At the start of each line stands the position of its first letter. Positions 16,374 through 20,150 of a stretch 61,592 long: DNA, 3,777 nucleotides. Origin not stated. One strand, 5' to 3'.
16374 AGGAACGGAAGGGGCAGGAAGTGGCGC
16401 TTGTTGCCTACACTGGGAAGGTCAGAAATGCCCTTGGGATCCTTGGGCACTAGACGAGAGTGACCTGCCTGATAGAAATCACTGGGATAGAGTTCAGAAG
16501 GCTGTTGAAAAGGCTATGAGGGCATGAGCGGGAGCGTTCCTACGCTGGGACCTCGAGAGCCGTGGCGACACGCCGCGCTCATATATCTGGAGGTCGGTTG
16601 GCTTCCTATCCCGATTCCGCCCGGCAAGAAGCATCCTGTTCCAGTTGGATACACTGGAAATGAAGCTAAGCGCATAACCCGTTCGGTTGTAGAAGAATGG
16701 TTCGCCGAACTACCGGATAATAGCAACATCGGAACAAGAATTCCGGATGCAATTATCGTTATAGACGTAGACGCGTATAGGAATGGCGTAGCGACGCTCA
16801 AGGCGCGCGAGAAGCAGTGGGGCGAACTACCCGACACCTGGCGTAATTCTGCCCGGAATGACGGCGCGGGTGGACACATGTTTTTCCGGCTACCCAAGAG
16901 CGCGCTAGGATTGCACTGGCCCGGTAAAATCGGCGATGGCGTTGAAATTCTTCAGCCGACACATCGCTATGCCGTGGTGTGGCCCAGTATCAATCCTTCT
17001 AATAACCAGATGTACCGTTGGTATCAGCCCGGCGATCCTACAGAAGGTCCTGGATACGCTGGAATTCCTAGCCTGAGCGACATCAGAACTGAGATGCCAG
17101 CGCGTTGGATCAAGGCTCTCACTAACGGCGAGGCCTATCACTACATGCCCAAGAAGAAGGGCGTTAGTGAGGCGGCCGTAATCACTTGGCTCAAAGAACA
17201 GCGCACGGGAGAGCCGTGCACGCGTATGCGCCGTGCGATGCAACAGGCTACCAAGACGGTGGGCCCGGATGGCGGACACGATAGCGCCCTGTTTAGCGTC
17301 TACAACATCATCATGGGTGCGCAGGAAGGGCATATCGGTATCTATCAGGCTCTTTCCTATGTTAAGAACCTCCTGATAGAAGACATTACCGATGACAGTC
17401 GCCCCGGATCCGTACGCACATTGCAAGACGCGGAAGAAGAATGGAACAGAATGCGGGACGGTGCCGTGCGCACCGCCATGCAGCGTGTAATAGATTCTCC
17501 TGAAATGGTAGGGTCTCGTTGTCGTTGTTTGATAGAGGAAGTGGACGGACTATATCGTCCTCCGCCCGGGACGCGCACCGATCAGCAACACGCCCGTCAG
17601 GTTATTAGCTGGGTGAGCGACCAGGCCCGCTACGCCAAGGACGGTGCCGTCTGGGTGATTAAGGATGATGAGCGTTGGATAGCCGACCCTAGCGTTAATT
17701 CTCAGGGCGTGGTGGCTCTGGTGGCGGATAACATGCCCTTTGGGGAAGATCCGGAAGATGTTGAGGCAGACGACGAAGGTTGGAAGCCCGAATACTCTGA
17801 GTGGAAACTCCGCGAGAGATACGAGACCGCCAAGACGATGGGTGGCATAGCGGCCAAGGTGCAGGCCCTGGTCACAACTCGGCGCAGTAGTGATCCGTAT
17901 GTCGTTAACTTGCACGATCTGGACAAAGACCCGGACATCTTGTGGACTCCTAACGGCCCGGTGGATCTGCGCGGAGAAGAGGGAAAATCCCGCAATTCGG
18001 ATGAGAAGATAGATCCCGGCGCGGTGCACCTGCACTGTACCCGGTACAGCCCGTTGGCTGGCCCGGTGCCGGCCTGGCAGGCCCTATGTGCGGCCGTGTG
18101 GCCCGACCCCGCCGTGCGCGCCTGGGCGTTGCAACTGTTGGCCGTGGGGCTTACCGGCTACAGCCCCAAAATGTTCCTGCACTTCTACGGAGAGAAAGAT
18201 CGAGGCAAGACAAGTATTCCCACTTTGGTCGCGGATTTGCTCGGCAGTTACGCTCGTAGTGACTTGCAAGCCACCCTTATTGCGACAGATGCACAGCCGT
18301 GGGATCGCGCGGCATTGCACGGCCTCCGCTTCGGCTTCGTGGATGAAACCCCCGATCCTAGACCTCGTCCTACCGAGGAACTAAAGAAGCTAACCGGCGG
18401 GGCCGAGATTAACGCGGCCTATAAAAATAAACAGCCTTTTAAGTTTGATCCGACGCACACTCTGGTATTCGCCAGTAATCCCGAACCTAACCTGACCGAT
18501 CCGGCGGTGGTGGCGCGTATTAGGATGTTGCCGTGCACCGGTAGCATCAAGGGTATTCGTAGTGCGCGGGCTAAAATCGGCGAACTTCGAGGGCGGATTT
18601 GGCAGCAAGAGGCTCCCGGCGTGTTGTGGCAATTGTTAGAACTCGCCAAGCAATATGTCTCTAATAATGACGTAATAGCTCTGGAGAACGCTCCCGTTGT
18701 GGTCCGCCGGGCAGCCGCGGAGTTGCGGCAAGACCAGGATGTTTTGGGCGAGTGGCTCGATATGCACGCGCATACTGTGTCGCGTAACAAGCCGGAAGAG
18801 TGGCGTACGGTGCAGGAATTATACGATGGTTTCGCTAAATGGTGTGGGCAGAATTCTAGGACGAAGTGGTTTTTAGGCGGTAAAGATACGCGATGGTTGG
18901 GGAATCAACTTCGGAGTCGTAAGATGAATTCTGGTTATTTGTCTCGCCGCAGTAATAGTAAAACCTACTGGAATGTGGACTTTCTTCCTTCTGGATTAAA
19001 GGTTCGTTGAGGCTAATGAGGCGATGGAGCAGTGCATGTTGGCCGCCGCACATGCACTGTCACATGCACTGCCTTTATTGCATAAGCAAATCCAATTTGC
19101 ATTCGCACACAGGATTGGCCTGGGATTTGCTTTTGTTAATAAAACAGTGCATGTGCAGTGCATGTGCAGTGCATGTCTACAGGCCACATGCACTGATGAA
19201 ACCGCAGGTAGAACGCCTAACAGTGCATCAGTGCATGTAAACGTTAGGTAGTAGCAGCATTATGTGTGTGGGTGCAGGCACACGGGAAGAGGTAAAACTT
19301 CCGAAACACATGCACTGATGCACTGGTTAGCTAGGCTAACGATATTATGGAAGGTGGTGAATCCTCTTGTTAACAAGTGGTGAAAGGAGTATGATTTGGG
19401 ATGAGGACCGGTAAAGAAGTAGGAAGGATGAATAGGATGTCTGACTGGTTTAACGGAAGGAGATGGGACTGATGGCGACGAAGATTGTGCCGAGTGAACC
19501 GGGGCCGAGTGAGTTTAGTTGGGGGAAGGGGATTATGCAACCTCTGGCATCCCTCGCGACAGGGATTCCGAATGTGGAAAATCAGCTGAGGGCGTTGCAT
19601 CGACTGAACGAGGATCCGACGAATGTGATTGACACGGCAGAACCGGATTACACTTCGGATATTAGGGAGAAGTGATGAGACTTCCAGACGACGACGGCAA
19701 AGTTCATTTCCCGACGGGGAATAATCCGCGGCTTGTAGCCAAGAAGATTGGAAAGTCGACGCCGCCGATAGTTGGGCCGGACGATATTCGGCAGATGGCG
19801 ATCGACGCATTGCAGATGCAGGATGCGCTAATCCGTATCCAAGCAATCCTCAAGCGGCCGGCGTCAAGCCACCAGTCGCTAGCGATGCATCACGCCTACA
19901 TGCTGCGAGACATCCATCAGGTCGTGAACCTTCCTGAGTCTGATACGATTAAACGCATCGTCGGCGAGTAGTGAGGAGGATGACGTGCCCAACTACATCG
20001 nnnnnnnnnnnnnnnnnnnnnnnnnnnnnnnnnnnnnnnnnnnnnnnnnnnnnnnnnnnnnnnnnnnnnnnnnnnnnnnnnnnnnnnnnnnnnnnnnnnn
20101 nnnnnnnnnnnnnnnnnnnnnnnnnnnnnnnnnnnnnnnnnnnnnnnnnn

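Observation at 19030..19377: Dense 9-mer iteron array with an 11-bp phased triplet and an A+T-rich core, directly downstream of the primase-helicase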

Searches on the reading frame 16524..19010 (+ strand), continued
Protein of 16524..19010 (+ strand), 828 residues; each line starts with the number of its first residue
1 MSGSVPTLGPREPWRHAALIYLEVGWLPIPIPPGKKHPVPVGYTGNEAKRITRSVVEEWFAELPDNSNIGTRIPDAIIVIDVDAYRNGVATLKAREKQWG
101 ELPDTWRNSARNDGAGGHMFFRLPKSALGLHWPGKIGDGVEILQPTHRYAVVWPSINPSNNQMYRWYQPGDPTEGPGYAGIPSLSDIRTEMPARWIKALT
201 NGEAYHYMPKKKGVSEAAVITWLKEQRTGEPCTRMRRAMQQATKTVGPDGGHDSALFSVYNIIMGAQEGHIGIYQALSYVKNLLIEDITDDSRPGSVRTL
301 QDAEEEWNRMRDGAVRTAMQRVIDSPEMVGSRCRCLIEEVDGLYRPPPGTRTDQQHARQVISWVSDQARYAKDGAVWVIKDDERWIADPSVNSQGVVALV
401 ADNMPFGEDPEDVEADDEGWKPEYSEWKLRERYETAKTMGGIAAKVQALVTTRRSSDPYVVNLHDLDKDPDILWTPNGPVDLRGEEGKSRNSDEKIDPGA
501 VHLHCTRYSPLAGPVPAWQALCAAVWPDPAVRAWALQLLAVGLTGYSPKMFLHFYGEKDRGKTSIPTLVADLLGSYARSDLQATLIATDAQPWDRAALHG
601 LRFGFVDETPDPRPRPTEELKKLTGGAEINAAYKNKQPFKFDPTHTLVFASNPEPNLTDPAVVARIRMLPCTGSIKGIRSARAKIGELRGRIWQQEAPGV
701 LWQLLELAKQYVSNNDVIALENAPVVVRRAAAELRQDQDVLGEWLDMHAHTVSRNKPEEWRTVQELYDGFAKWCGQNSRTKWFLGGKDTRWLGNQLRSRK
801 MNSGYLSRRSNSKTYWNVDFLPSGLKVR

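Call 51: search_solved_structures(query=A2, max_evalue=0.01)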
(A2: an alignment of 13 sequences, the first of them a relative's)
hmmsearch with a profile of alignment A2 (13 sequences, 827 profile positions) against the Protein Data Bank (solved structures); distinct sequences matched with E-value up to 0.01: 8.
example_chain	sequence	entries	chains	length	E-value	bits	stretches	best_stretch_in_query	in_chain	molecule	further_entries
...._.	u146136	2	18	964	1.3e-33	119.3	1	303-780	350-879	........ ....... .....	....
9ivf_A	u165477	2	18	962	1.3e-32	116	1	303-780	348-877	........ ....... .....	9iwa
8wvz_A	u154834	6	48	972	1.3e-32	116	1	303-780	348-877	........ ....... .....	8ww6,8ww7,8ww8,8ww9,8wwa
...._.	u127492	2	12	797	6.6e-19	70.7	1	466-812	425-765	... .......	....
8apl_A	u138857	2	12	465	7.4e-16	60.6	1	462-687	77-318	Primase D5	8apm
8xj8_A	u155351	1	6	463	8.6e-16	60.4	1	462-687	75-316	Monkeypox virus E5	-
10wp_D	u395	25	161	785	2.8e-15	58.7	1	462-686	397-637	Uncoating factor OPG117 | Primase D5 | Monkeypox virus E5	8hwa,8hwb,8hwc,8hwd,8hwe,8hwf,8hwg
11wz_E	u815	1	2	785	3.2e-15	58.5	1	462-686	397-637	Uncoating factor OPG117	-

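Call 89: search_solved_structures(query=A2, max_evalue=1e-10, show_alignments=4)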
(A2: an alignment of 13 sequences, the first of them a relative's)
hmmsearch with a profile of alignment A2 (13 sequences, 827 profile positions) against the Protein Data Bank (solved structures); distinct sequences matched with E-value up to 1e-10: 8.
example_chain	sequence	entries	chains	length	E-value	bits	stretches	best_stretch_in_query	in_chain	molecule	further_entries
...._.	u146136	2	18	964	1.3e-33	119.3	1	303-780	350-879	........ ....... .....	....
9ivf_A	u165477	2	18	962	1.3e-32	116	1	303-780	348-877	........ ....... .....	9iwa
8wvz_A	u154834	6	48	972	1.3e-32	116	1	303-780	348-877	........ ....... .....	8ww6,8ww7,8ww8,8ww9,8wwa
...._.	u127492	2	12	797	6.6e-19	70.7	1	466-812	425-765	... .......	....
8apl_A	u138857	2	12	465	7.4e-16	60.6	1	462-687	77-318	Primase D5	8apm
8xj8_A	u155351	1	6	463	8.6e-16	60.4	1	462-687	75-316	Monkeypox virus E5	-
10wp_D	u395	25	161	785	2.8e-15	58.7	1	462-686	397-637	Uncoating factor OPG117 | Primase D5 | Monkeypox virus E5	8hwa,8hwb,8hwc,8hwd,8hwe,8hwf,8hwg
11wz_E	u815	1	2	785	3.2e-15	58.5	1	462-686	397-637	Uncoating factor OPG117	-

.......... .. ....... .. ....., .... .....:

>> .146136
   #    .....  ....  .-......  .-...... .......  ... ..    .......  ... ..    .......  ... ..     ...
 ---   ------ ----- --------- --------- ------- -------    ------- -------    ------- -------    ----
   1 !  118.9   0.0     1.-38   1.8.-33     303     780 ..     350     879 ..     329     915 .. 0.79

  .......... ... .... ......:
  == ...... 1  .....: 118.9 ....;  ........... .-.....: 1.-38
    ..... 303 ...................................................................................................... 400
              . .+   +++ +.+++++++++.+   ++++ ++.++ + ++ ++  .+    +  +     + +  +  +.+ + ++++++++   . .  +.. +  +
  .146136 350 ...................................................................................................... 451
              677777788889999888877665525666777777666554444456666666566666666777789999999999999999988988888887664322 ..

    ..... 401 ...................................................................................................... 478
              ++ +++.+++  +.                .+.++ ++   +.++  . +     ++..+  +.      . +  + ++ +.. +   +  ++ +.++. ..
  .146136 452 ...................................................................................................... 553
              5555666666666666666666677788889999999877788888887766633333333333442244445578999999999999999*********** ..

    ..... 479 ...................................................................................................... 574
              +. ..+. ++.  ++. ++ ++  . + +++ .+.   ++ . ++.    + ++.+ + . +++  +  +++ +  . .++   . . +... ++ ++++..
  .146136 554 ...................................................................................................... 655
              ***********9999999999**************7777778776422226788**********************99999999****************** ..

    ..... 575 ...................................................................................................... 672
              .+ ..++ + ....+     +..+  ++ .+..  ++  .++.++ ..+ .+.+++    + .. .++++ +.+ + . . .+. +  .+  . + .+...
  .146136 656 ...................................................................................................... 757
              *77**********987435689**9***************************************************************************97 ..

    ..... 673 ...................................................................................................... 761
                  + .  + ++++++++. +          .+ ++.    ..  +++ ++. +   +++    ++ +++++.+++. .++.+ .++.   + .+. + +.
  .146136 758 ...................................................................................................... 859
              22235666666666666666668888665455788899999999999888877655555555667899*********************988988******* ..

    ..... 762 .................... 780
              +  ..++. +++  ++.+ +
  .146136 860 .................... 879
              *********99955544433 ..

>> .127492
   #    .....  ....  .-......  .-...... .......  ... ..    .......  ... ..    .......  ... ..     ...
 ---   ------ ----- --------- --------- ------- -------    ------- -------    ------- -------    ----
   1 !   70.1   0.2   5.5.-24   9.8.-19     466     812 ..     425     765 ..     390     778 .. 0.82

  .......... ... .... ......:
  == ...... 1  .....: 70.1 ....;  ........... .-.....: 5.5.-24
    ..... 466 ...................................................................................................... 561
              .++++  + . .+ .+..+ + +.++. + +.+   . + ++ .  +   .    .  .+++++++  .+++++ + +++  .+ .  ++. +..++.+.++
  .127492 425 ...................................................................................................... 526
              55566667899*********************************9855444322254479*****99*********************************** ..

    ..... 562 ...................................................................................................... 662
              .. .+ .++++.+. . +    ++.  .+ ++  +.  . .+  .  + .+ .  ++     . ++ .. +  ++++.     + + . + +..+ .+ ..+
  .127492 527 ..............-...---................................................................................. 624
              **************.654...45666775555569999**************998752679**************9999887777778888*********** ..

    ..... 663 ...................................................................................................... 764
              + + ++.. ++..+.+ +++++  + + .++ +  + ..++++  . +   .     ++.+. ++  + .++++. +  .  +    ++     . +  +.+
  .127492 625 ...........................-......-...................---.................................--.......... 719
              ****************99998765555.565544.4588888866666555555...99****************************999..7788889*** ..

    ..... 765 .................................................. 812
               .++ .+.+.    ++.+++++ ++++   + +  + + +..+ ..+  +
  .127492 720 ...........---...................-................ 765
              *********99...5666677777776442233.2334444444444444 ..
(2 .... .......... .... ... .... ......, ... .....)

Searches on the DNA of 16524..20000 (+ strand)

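Call 7: search_dna_similar(query=window:16524-20000:+, collection=phages, mode=near)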
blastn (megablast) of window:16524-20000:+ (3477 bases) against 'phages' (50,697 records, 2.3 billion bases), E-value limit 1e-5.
No match.
